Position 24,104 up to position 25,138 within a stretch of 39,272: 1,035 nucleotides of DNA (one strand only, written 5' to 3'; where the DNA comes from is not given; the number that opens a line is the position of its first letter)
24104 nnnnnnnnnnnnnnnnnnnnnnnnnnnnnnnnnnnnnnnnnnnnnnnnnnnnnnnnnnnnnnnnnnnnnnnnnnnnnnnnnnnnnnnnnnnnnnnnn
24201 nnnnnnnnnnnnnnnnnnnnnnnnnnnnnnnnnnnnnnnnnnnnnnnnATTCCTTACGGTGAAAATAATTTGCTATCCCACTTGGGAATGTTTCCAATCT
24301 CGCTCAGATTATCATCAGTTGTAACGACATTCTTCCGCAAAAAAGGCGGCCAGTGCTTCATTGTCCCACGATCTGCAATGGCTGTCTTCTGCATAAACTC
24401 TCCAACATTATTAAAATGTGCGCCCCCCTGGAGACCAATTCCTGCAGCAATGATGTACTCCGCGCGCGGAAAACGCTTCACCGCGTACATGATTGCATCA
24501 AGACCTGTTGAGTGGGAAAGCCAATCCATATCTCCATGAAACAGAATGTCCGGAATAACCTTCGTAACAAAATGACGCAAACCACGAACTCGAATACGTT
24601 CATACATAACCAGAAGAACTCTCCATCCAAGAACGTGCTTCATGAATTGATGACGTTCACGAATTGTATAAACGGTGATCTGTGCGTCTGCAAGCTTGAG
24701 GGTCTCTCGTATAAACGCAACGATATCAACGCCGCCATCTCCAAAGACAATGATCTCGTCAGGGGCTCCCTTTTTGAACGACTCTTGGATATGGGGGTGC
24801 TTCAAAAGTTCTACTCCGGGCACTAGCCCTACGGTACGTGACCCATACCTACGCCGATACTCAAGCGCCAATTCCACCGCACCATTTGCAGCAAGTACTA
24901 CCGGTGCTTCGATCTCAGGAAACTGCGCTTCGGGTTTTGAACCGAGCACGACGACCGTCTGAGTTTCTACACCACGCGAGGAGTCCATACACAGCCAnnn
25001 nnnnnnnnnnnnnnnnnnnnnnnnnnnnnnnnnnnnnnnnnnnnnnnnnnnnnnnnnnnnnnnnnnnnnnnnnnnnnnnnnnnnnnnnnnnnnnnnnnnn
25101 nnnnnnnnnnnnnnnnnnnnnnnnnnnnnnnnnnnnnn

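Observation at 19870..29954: Phosphonate biosynthesis cassette wired into a surface-glycan locus: predicted CMP-activated C2-phosphonate decoration system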

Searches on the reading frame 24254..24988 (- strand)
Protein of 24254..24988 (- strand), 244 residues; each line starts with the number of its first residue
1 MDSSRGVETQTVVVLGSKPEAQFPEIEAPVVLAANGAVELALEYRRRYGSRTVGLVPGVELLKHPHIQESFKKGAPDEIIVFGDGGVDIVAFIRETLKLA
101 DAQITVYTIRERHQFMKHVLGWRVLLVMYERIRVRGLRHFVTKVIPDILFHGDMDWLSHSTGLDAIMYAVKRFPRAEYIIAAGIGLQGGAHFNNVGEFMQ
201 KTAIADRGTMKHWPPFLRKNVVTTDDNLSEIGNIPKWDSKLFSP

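Call 4: search_protein_families(library=pfam, proteins=[window:24254-24988:-], max_evalue=0.01)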
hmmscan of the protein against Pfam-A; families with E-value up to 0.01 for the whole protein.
window:24254-24988:- (244 aa): 0 families

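Call 5: search_protein_families(library=ncbifam, proteins=[window:24254-24988:-], max_evalue=0.01)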
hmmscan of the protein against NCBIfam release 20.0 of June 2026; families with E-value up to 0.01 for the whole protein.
window:24254-24988:- (244 aa): 0 families

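Call 12: find_encoding_contigs(protein=window:24254-24988:-, flank=10000, max_places=6)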
Protein window:24254-24988:- (244 aa): 2 contigs read that carry it; 1 place shown.
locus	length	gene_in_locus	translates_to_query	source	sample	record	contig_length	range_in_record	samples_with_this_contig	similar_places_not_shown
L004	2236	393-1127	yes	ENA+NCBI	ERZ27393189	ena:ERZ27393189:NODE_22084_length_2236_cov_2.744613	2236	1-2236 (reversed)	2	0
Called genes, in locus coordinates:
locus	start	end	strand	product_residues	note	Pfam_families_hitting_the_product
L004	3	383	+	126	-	?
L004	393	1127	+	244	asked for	-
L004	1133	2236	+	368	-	?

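Call 19: find_homologous_proteins(query=window:24254-24988:-, max_evalue=0.001)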
Query window:24254-24988:- (244 aa): 7 proteins with E <= 0.001 among 547 candidates.
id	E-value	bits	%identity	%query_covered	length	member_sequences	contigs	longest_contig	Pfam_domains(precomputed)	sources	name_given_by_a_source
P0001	1.6e-158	544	99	100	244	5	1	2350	-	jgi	jgi:hypothetical protein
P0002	6.1e-90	319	58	99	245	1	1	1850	-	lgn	-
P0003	2.5e-87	311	59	96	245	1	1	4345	-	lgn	-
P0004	1.2e-78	282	53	97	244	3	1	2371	-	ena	-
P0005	2.0e-72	262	56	95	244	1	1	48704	-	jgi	jgi:hypothetical protein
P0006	2.6e-65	239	47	95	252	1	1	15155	-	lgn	-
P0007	1.2e-63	233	50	97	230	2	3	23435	-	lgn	-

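Call 23: find_encoding_contigs(protein=P0005, flank=10000, max_places=2)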
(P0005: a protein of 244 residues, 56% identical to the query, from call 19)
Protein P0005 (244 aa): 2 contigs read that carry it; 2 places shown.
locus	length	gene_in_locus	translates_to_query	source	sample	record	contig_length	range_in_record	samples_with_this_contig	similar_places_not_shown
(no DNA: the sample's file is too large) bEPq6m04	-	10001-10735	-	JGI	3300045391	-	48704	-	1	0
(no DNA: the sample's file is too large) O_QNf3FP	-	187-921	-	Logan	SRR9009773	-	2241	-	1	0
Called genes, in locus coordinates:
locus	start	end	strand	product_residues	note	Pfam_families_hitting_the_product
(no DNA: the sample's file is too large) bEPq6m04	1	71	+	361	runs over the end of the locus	PF13579:Glyco_trans_4_4, PF13439:Glyco_transf_4, PF00534:Glycos_transf_1, PF13692:Glyco_trans_1_4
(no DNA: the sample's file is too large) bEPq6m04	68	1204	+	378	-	PF13439:Glyco_transf_4, PF20706:GT4-conflict (weak), PF00534:Glycos_transf_1, PF13692:Glyco_trans_1_4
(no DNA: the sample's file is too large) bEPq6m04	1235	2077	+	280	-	PF03721:UDPG_MGDP_dh_N, PF00984:UDPG_MGDP_dh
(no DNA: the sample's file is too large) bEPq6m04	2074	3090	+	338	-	PF00106:adh_short (weak), PF04321:RmlD_sub_bind, PF01073:3Beta_HSD, PF01370:Epimerase, PF02719:Polysacc_synt_2, PF07993:NAD_binding_4 (faint), PF16363:GDP_Man_Dehyd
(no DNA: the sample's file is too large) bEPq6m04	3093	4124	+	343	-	PF00534:Glycos_transf_1, PF13692:Glyco_trans_1_4, PF13524:Glyco_trans_1_2 (weak)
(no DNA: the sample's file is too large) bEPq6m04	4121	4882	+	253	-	PF03065:Glyco_hydro_57 (weak), PF01522:Polysacc_deac_1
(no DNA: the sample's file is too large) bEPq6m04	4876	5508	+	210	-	PF08241:Methyltransf_11, PF08242:Methyltransf_12 (faint), PF13649:Methyltransf_25 (weak), PF13847:Methyltransf_31 (weak)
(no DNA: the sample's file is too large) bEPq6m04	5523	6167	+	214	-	PF13489:Methyltransf_23, PF07021:MetW, PF13649:Methyltransf_25, PF13847:Methyltransf_31, PF08241:Methyltransf_11, PF08242:Methyltransf_12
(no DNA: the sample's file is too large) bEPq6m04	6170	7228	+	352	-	PF13439:Glyco_transf_4, PF13579:Glyco_trans_4_4 (faint), PF00534:Glycos_transf_1, PF13692:Glyco_trans_1_4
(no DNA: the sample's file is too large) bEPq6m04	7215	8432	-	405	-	PF04464:Glyphos_transf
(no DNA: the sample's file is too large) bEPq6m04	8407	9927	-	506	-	PF00483:NTP_transferase, PF01128:IspD (weak), PF12804:NTP_transf_3, PF20202:DUF6564 (weak), PF00702:Hydrolase (weak), PF13344:Hydrolase_6, PF13242:Hydrolase_like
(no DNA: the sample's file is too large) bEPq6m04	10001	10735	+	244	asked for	-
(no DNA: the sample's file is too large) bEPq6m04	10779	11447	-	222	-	PF08282:Hydrolase_3 (weak)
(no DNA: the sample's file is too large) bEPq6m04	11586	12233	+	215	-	PF13489:Methyltransf_23, PF13847:Methyltransf_31 (weak), PF08241:Methyltransf_11, PF08242:Methyltransf_12, PF13649:Methyltransf_25 (weak)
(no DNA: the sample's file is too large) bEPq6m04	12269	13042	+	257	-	PF02348:CTP_transf_3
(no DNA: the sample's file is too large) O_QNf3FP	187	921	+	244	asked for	-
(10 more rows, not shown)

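Call 24: find_encoding_contigs(protein=P0007, flank=10000, max_places=2)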
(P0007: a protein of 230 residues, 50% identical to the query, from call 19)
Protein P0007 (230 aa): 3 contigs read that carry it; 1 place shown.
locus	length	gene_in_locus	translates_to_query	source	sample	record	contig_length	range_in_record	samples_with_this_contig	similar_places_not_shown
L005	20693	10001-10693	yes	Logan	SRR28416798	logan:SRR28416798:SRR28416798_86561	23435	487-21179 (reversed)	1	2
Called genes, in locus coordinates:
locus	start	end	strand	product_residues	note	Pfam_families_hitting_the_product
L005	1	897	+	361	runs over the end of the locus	PF00534:Glycos_transf_1, PF13692:Glyco_trans_1_4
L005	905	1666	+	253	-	PF01209:Ubie_methyltran (weak), PF05401:NodS (weak), PF00398:RrnaAD (weak), PF13489:Methyltransf_23, PF13847:Methyltransf_31, PF08241:Methyltransf_11, PF08242:Methyltransf_12, PF13649:Methyltransf_25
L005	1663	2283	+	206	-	PF13521:AAA_28 (faint)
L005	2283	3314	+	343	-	PF00534:Glycos_transf_1 (weak), PF13692:Glyco_trans_1_4 (weak)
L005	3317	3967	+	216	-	PF13489:Methyltransf_23, PF02353:CMAS (faint), PF06325:PrmA (weak), PF07021:MetW, PF13847:Methyltransf_31, PF08241:Methyltransf_11, PF08242:Methyltransf_12, PF13649:Methyltransf_25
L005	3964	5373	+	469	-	PF01522:Polysacc_deac_1, PF08241:Methyltransf_11, PF13649:Methyltransf_25 (weak), PF13847:Methyltransf_31 (weak)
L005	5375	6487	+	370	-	PF13439:Glyco_transf_4, PF00534:Glycos_transf_1, PF13692:Glyco_trans_1_4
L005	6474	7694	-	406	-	PF04464:Glyphos_transf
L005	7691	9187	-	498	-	PF00483:NTP_transferase, PF12804:NTP_transf_3, PF09419:PGP_phosphatase (faint), PF00702:Hydrolase (weak), PF13344:Hydrolase_6, PF13419:HAD_2 (faint), PF13242:Hydrolase_like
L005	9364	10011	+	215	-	PF13489:Methyltransf_23, PF13847:Methyltransf_31, PF08241:Methyltransf_11, PF08242:Methyltransf_12, PF13649:Methyltransf_25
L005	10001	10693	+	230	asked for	-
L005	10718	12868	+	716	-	PF01408:GFO_IDH_MocA, PF02826:2-Hacid_dh_C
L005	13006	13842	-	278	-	PF05050:Methyltransf_21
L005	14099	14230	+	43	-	-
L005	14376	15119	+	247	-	PF01128:IspD (faint), PF02348:CTP_transf_3, PF12804:NTP_transf_3 (weak)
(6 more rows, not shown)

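Call 25: find_related_loci(query=A1, collection=genome_contigs, flank=10000)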
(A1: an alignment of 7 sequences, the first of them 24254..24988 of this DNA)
Query A1 (244 aa) in genome_contigs; peptide patterns used: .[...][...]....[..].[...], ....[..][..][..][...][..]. (x = any residue, [..] = any of these).
78 stretches matched a pattern; 1 encode a relative of the query (tblastn E <= 1e-3); 1 distinct loci.
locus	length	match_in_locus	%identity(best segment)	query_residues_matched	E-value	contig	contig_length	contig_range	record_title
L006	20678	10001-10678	50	7-242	9e-74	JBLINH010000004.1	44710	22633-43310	MAG: Candidatus Paceibacteria bacterium isolate 3300053785_231 Ga0535658_0001136, whole genome shotgun sequence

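Call 30: predict_structure(alignment_id=A1)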
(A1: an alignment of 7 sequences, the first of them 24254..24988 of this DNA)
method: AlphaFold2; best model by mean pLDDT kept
length: 244 residues; sequences in the alignment: 7
mean_pLDDT: 87.5   pTM: 0.87
mean pLDDT of the five models: 87.5, 87.4, 86.3, 85.6, 84.5
residues with pLDDT >= 90: 153; 70-90: 68; 50-70: 16; < 50: 7
segments of 3 or more residues with pLDDT < 50: 1-7
pLDDT, mean of each block of 10 residues (from residue 1): 49 83 91 94 95 95 93 97 85 96 92 88 92 86 86 83 93 93 81 64 88 92 93 93 83
secondary structure, 60 per line:
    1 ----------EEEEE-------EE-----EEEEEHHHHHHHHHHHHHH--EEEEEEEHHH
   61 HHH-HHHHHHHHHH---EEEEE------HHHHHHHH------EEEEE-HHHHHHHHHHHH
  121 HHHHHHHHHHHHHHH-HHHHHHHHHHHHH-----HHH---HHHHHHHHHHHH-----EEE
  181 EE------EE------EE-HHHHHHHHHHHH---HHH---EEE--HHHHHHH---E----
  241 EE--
elements in order: E11-15 E30-34 H35-48 E51-57 H58-63 H65-74 E78-82 H89-96 E103-107 H109-135 H137-149 H161-172 E178-182 H200-211 E221-223 H226-232

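Call 31: search_protein_families(library=ncbifam, proteins=[L006:7688-9184:-, L006:15856-16587:+, L006:16591-17961:+, L006:6471-7691:-], max_evalue=0.001)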
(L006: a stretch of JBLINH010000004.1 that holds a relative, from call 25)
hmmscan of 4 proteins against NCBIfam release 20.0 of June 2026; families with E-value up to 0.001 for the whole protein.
L006:7688-9184:- (498 aa): 46 families (the best 25 are shown)
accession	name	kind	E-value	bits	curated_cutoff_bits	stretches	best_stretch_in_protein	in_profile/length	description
TIGR01460.1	HAD-SF-IIA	subfamily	5.1e-40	137.8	100.15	1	249-470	1-246/246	HAD-IIA family hydrolase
NF053752.1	TK1734_fam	exception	8e-38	130.2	475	1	250-498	4-259/260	2-phosphoglycolate phosphatase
TIGR01452.1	PGP_euk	subfamily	2.2e-36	125.7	201.95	1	248-473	4-252/279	phosphoglycolate/pyridoxal phosphate family phosphatase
TIGR01457.1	HAD-SF-IIA-hyp2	hypoth_equivalog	6e-35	120.9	247.65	1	248-493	3-248/249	TIGR01457 family HAD-type hydrolase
NF007762.0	PRK10444.1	equivalog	3.4e-30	105.4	368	1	249-493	6-246/250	HAD-IIA family hydrolase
TIGR01458.1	HAD-SF-IIA-hyp3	hypoth_equivalog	7.7e-27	94.2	175.95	1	260-493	19-249/257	TIGR01458 family HAD-type hydrolase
TIGR03992.1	Arch_glmU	subfamily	1.7e-26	93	292.1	1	3-237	2-228/393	bifunctional sugar-1-phosphate nucleotidylyltransferase/acetyltransferase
NF041313.1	UDPGP_AglF_Halo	equivalog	3.8e-21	75.6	400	1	3-128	2-129/234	UTP--glucose-1-phosphate uridylyltransferase AglF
NF041135.1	IPPtranDIPPsyn_Thcocales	equivalog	5.3e-17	61.9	580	1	2-232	1-213/419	bifunctional L-myo-inositol-1-phosphate cytidylyltransferase/CDP-L-myo-inositol myo-inositolphosphotransferase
NF049965.1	GlMnHpPGnyltfHddC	equivalog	2.6e-15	56.7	300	1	2-129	1-124/221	D-glycero-D-manno-heptose 1-phosphate guanosyltransferase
NF041173.1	Sug_nt_acttase_Thmprot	equivalog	7.1e-15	54.8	600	1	3-232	2-223/405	bifunctional sugar-1-phosphate nucleotidylyltransferase/acetyltransferase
NF052502.1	man1P_GTase_Rv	exception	9.7e-15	54.3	440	1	3-125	2-124/352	mannose-1-phosphate guanylyltransferase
TIGR01208.1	rmlA_long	equivalog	3.1e-14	52.6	320.25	1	3-206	1-206/353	glucose-1-phosphate thymidylyltransferase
TIGR01459.1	HAD-SF-IIA-hyp4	hypoth_equivalog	8.9e-14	51.5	103.75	1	247-468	9-241/242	TIGR01459 family HAD-type hydrolase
TIGR02253.1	CTE7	subfamily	2.3e-12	47.1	169.75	1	420-494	147-220/221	TIGR02253 family HAD-type hydrolase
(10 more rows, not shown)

L006:15856-16587:+ (243 aa): 3 families
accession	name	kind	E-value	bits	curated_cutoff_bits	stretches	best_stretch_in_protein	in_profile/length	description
TIGR03584.1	PseF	equivalog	1.3e-18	67.4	205.7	1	13-201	4-188/222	pseudaminic acid cytidylyltransferase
NF003952.0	PRK05450.1-5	subfamily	7.6e-06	25.2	193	1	21-145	16-132/250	3-deoxy-manno-octulosonate cytidylyltransferase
NF003950.0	PRK05450.1-3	subfamily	6.4e-05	22.4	234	1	24-147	19-136/248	3-deoxy-manno-octulosonate cytidylyltransferase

L006:16591-17961:+ (456 aa): 2 families
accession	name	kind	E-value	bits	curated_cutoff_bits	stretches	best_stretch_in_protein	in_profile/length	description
TIGR04396.2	surf_polysacc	subfamily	1.1e-106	357.6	125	1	12-431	1-425/427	surface carbohydrate biosynthesis protein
NF046086.1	BFO_1060_trans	domain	1.2e-31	110.2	200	1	15-364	5-352/365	BFO_1060 family glycosyltransferase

L006:6471-7691:- (406 aa): 3 families
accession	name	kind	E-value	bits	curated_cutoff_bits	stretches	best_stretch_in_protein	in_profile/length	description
NF041713.1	Tar_polymTarL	equivalog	1.4e-24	86.7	1000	1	112-374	272-533/562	teichoic acid ribitol-phosphate polymerase TarL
NF041712.1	techglyph_taseTarF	equivalog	2.6e-24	86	550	1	53-402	38-384/388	teichoic acid glycerol-phosphate transferase TarF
NF041711.1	TagprimaseTarB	equivalog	1.5e-16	60.6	500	1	85-404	64-356/362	teichoic acid glycerol-phosphate primase TarB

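Call 36: fold_search(model_id=the predicted structure, library=pdb)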
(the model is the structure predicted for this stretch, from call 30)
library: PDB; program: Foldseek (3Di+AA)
matches with E <= 10: 773; with E <= 0.001: 0
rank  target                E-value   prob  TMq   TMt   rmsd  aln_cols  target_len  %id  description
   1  1ro8_A                1.7e-03  0.97  0.37  0.36   9.1       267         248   11  Structural analysis of the sialyltransferase CstII from Campylobacter jejuni in complex with a substrate analogue, cyt (released 2004-02-03)
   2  3hzr_A                2.7e-02  0.41  0.24  0.18  10.3       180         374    9  Tryptophanyl-tRNA synthetase homolog from Entamoeba histolytica (released 2009-07-28)
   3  6lfn_A                5.2e-02  0.11  0.16  0.11  12.3       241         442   12  Crystal structure of LpCGTb (released 2020-11-18)
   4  5dbt_A                7.4e-02  0.41  0.24  0.28   9.6       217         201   12  Crystal structure of C-terminal truncated 2-deoxyribose-5-phosphate aldolase (1-201) from Streptococcus suis (released 2016-04-13)
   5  3qe4_A                8.9e-02  0.30  0.29  0.25  10.1       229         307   11  An evolved aminoacyl-tRNA Synthetase with atypical polysubstrate specificity (released 2011-02-16)
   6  4d82_A                8.9e-02  0.18  0.20  0.19  10.0       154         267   11  Metallosphera sedula Vps4 crystal structure (released 2015-11-25)
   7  5dh1_B                9.4e-02  0.16  0.17  0.15   9.7       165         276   13  Structure of the siderophore periplasmic binding protein from the fuscachelin gene cluster of Thermobifida fusca in P2 (released 2015-11-18)
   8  5mst_A                1.1e-01  0.44  0.23  0.11   7.8       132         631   13  Structure of the A domain of carboxylic acid reductase (CAR) from Segniliparus rugosus in complex with AMP and a co-pu (released 2017-07-05)
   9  4xfj_A                1.1e-01  0.23  0.28  0.20  12.1       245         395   12  Crystal structure of Argininosuccinate synthase from Mycobacterium thermoresistibile in complex with AMPPNP and Argini (released 2015-01-14)
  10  4lgm                  1.1e-01  0.15  0.20  0.19  11.1       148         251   10  Crystal Structure of Sulfolobus solfataricus Vps4 (released 2013-11-06)
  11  3qe4_B                1.3e-01  0.18  0.26  0.23   9.9       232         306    9  An evolved aminoacyl-tRNA Synthetase with atypical polysubstrate specificity (released 2011-02-16)
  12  5ud3_A                1.3e-01  0.15  0.24  0.21  10.2       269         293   13  Class II fructose-1,6-bisphosphate aldolase H180Q variant of Helicobacter pylori with FBP (released 2018-04-11)
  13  6mtk                  1.3e-01  0.14  0.22  0.19  10.6       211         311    9  Crystal structure of Tryptophanyl-tRNA synthetase from Elizabethkingia anophelis NUHP1 (released 2018-11-14)
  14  6oz1                  1.5e-01  0.44  0.23  0.11   7.5       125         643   14  Crystal structure of the adenylation (A) domain of the carboxylate reductase (CAR) GR01_22995 from Mycobacterium chelona (released 2020-04-22)
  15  5d00_B                1.5e-01  0.15  0.23  0.17  16.8       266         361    9  Crystal structure of BshA from B. subtilis complexed with N-acetylglucosaminyl-malate and UMP (released 2016-09-07)
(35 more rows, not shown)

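Call 38: search_protein_representatives(alignment_id=A1)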
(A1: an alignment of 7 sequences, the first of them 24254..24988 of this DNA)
Query: 7 sequences, 245 profile positions. Proteins with E-value up to 0.001 (for the whole library): 200; up to 1e-10: 94; up to 1e-30: 26. The best 150 are listed.
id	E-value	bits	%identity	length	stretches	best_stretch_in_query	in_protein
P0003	5.9e-123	425.4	-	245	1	1-244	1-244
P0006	7.7e-115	398.9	-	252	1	3-244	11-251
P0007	2.3e-102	358.0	-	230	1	8-244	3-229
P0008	9.6e-89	313.4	-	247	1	7-243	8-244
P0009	1.9e-85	302.6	-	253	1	5-243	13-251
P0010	1.1e-81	290.3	-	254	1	7-242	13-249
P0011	4.0e-81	288.4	-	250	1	8-243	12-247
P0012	7.0e-80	284.4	-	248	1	3-242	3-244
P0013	1.0e-79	283.8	-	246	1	6-243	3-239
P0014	7.5e-78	277.7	-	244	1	6-243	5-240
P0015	1.3e-77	277.0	-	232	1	7-238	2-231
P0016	1.5e-67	243.9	-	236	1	10-243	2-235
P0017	8.5e-65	235.0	-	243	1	1-242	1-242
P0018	1.1e-64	234.6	-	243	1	8-242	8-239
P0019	1.5e-62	227.6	-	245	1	7-240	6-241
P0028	1.1e-33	133.1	-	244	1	11-243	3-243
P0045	1.8e-22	96.4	-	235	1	7-241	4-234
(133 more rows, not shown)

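Call 40: search_solved_structures(query=A2, max_evalue=10, show_alignments=2)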
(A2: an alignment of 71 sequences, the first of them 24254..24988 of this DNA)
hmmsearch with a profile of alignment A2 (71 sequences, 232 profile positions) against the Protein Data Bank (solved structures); distinct sequences matched with E-value up to 10: 3.
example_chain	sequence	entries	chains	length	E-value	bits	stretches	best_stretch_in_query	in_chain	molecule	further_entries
7kbq_A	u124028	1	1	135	0.75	12.9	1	47-136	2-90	DE NOVO DESIGNED OR689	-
6xeh_A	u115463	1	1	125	1.1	12.3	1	58-106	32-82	DE NOVO DESIGNED OR386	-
6llq_A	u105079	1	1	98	2.6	11.1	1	37-112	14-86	VAL88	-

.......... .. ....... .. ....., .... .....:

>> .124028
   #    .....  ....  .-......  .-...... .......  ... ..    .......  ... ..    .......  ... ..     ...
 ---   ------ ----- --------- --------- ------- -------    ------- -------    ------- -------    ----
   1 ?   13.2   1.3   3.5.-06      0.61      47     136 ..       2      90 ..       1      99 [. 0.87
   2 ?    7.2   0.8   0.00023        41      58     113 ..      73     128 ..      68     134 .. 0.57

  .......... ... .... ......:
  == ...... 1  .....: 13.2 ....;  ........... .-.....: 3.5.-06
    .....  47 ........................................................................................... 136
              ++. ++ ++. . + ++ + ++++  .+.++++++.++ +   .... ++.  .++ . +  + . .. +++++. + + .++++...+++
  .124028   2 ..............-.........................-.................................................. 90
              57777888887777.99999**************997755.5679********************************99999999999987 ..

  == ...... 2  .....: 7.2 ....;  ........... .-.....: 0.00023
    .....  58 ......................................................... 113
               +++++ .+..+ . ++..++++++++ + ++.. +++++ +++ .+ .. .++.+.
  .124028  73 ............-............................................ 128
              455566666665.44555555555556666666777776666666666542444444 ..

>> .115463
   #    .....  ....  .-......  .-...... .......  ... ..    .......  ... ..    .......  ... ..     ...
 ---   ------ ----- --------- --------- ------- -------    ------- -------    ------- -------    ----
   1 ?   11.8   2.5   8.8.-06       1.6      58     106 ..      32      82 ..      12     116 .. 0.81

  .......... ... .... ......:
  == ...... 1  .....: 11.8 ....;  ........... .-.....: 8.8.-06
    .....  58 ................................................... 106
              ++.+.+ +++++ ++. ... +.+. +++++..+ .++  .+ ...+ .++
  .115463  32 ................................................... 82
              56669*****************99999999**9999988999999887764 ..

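Call 41: search_protein_families(library=pfam, alignment_id=A2, max_evalue=1)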
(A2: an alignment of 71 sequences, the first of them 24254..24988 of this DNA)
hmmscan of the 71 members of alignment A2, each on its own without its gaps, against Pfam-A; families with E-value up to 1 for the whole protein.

A. member 1, window:24254-24988:- (244 aa): 0 families

B. families by the number of members that match (of 71 scanned): 27 families (the first 25 are shown)
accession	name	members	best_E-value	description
PF22175.2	Ogg-HhH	1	0.0039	8-oxoguanine DNA glycosylase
PF23596.1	DUF7138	1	0.0074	Domain of unknown function (DUF7138)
PF01012.27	ETF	1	0.01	Electron transfer flavoprotein domain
PF04406.19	TP6A_N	1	0.015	Type IIB DNA topoisomerase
PF22074.2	Cep192_D5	1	0.015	Cep192 domain 5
PF00800.23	PDT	1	0.022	Prephenate dehydratase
PF02875.26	Mur_ligase_C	1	0.024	Mur ligase, glutamate ligase domain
PF18567.6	TIR_3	1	0.03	Toll/interleukin-1 receptor domain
PF11426.13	Tn7_TnsC_Int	1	0.05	Tn7 transposition regulator TnsC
PF08812.16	YtxC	1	0.075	YtxC-like family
PF13327.11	T3SS_LEE_assoc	1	0.092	Type III secretion system subunit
PF00455.28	DeoRC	1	0.11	DeoR C terminal sensor domain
PF06883.17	RNA_pol_Rpa2_4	1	0.12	RNA polymerase I, Rpa2 specific domain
PF06690.17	HcgC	1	0.13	FeGP cofactor biosynthesis protein, methyltransferase HcgC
PF04413.22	Glycos_transf_N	1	0.14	3-Deoxy-D-manno-octulosonic-acid transferase (kdotransferase)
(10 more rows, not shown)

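Call 51: predict_structure(alignment_id=A2)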
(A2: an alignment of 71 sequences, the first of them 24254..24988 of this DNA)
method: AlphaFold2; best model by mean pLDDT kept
length: 244 residues; sequences in the alignment: 71
mean_pLDDT: 95.2   pTM: 0.92
mean pLDDT of the five models: 95.2, 95.1, 95.1, 95.0, 94.8
residues with pLDDT >= 90: 233; 70-90: 3; 50-70: 4; < 50: 4
segments of 3 or more residues with pLDDT < 50: 1-3
pLDDT, mean of each block of 10 residues (from residue 1): 57 97 98 98 98 98 98 98 96 98 97 95 97 96 97 95 98 96 96 91 96 96 98 98 97
secondary structure, 60 per line:
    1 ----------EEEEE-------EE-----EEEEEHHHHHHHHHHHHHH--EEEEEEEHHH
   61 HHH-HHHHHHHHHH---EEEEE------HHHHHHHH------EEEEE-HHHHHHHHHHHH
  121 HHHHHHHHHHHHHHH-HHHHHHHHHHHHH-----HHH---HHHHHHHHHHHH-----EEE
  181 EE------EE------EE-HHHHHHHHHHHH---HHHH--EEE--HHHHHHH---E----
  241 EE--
elements in order: E11-15 E30-34 H35-48 E51-57 H58-63 H65-74 E78-82 H89-96 E103-107 H109-135 H137-149 H161-172 E178-182 H200-211 H215-218 E221-223 H226-232
